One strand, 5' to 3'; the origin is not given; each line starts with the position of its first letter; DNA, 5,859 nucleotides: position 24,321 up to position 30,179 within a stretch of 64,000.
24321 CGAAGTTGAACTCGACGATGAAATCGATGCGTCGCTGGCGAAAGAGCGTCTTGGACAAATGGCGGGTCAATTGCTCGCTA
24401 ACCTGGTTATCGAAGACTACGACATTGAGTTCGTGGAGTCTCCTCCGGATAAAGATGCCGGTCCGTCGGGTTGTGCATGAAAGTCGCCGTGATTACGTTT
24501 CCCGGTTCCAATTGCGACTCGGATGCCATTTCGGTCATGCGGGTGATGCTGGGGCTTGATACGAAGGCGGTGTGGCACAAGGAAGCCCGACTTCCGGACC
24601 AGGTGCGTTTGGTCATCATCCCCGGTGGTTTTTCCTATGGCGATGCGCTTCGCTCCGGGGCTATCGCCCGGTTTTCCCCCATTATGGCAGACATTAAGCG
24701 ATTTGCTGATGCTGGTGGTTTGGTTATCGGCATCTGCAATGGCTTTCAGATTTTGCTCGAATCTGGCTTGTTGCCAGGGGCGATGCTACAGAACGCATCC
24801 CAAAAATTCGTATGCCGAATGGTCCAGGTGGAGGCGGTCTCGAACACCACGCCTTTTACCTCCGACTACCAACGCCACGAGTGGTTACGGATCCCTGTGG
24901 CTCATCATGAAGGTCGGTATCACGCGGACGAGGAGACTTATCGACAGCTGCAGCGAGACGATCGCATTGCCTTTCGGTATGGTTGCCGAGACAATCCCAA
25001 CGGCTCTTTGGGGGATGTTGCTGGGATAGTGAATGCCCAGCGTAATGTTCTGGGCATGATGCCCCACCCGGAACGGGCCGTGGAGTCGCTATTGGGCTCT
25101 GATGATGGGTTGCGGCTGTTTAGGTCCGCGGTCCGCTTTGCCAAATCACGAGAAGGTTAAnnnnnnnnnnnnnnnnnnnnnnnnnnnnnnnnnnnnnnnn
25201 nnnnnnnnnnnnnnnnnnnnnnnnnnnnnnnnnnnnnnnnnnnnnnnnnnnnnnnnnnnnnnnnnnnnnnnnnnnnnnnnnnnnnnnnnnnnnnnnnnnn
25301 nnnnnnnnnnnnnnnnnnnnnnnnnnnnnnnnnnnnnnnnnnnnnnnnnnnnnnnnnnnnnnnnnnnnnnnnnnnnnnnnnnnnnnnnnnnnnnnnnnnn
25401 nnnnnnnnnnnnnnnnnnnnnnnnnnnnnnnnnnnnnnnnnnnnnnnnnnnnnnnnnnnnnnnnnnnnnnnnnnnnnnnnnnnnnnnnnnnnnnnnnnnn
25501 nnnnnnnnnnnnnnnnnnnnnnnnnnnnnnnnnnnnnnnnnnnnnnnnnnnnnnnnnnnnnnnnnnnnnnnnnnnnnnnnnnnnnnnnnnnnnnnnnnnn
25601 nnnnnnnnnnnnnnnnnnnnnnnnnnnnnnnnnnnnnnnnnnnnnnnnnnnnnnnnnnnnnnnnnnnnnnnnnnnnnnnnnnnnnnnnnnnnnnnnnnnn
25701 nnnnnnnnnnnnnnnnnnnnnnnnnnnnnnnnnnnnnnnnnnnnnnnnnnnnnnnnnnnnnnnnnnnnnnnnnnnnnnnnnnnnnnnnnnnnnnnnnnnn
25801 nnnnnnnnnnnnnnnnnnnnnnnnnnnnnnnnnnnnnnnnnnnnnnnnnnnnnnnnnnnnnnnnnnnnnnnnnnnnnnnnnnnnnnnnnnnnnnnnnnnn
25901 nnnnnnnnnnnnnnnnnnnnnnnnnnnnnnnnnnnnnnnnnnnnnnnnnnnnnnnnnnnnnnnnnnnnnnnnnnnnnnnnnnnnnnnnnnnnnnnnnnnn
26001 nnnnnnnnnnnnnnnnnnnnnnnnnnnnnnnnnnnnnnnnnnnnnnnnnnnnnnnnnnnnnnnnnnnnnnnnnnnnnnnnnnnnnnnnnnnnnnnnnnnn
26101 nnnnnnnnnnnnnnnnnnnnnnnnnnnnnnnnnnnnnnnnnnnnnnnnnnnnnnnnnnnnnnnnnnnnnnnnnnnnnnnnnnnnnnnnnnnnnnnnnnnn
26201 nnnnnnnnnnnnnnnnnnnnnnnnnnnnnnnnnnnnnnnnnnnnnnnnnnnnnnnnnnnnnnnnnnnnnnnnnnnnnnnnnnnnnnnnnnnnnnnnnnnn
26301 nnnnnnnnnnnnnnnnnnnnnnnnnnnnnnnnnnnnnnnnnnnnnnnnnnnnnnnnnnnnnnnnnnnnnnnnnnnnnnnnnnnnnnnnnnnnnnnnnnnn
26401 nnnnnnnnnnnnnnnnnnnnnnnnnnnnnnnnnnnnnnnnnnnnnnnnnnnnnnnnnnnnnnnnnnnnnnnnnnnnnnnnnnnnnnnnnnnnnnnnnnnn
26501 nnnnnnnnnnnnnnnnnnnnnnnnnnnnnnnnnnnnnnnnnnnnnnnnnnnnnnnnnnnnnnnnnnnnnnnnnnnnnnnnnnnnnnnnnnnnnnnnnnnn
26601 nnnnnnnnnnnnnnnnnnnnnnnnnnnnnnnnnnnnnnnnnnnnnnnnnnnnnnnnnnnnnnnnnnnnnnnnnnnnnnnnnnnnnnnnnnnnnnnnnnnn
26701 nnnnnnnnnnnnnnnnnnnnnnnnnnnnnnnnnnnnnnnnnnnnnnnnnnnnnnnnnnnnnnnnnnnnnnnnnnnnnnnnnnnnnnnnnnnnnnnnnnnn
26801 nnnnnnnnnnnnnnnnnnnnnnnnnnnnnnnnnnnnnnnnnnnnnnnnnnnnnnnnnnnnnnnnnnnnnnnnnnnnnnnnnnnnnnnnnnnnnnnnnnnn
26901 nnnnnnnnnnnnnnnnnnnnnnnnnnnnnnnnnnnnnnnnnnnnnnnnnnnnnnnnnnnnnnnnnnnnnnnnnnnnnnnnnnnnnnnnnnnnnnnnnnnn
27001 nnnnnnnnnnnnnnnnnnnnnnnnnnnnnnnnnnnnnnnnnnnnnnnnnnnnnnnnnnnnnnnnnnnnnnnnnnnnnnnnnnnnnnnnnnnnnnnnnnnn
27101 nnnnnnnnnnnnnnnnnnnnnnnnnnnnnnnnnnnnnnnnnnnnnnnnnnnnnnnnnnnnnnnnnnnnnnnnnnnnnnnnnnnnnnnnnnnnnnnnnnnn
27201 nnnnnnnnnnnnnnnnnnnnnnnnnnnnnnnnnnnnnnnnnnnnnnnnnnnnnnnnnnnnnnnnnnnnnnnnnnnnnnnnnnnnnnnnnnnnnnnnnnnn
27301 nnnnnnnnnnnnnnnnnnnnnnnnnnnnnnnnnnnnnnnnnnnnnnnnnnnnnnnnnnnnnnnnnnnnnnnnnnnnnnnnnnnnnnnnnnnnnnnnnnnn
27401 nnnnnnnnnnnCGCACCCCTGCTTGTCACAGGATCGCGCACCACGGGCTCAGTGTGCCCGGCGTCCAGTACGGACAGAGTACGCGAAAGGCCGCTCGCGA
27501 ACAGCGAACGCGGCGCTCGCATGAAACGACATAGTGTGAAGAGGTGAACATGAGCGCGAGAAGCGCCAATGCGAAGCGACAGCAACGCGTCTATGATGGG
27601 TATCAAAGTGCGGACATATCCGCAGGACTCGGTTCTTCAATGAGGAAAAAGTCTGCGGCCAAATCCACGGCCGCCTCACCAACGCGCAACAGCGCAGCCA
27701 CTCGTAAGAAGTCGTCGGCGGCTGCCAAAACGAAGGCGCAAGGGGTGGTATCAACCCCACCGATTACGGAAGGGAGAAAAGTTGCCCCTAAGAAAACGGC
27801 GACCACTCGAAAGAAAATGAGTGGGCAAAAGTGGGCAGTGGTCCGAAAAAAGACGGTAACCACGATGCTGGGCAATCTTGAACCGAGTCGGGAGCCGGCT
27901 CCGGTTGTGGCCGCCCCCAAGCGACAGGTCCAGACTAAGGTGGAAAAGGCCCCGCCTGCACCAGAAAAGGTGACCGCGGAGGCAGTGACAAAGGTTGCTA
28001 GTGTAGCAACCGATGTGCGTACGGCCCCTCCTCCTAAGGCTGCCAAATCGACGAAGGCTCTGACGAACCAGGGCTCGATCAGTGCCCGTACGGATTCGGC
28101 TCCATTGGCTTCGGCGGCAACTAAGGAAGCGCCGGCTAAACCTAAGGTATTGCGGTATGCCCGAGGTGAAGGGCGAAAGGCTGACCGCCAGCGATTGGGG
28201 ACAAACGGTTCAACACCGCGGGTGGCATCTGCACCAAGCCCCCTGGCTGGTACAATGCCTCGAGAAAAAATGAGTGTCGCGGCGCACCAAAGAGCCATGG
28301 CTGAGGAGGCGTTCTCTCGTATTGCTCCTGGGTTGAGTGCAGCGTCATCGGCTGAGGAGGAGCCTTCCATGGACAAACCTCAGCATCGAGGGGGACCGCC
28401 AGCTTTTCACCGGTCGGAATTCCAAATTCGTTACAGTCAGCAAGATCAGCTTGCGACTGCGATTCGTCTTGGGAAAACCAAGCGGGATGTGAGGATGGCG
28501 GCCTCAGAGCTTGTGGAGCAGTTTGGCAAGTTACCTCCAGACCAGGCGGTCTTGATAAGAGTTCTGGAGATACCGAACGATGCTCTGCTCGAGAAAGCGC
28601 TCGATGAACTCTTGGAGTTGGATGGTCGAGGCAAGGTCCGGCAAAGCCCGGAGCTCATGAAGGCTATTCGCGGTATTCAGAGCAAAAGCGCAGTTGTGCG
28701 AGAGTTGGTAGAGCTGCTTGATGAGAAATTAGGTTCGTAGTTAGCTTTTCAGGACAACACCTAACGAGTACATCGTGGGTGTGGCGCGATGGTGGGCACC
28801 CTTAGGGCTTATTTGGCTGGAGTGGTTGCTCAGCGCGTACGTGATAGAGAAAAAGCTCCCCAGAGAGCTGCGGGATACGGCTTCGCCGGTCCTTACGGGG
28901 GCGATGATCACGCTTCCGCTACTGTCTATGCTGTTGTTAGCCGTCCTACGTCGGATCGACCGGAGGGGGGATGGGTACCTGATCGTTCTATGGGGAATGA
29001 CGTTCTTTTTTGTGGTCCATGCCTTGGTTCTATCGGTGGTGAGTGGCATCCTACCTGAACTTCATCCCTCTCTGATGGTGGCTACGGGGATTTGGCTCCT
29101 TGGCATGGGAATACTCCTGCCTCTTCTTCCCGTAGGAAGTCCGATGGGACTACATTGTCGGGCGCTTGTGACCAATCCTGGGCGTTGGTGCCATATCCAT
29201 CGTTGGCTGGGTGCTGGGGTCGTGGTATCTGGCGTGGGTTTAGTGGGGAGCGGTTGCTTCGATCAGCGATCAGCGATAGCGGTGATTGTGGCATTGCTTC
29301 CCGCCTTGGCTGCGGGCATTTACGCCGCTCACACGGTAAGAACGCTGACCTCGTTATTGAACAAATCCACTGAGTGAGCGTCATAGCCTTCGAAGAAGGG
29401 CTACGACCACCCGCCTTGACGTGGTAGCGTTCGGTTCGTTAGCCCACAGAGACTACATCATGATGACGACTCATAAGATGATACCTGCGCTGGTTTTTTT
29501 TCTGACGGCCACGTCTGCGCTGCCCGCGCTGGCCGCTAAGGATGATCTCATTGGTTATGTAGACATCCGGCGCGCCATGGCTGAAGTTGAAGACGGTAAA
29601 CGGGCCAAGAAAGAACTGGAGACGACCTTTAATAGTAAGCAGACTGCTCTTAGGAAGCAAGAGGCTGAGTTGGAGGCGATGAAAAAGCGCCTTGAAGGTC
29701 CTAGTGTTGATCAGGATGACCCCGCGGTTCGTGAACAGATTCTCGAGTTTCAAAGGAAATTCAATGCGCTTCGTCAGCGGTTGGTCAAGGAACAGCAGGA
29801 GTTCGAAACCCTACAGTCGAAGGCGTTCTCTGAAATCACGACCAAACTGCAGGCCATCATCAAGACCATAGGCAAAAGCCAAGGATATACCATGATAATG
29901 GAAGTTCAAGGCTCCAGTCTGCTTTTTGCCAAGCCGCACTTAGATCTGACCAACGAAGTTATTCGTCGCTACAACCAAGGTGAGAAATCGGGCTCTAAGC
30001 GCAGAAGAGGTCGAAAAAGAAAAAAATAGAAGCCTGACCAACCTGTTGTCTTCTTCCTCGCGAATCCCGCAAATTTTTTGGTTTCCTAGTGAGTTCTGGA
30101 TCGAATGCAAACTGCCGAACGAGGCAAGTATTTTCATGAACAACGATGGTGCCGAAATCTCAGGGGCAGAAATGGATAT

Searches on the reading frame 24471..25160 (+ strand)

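Call 45: search_protein_families(library=pfam, proteins=[window:24471-25160:+], max_evalue=0.00001)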
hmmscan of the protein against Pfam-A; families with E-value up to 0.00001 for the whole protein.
window:24471-25160:+ (229 aa): 3 families
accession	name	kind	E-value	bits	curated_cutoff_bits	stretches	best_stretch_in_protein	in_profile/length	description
PF13507.12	GATase_5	-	1.3e-40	139.6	27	1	4-223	3-259/260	CobB/CobQ-like glutamine amidotransferase domain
PF07685.20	GATase_3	-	1.8e-09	37.9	27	1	28-196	24-185/196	CobB/CobQ-like glutamine amidotransferase domain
PF01965.30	DJ-1_PfpI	-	7.5e-06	26.3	26.6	0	42-103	59-115/165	DJ-1/PfpI family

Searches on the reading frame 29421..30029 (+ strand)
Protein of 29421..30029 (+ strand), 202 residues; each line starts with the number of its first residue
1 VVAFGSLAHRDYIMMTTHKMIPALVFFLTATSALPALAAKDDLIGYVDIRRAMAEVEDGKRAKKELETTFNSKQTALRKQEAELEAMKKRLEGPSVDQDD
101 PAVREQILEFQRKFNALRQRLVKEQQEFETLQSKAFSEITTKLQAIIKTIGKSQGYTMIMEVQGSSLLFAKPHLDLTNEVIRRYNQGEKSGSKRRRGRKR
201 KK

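Call 46: search_protein_families(library=pfam, proteins=[window:29421-30029:+], max_evalue=0.00001)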
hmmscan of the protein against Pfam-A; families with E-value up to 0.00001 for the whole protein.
window:29421-30029:+ (202 aa): 1 family
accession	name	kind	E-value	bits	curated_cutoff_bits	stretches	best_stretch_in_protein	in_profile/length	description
PF03938.19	OmpH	-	2.1e-28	99.8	32.4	1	44-183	2-140/141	Outer membrane protein (OmpH-like)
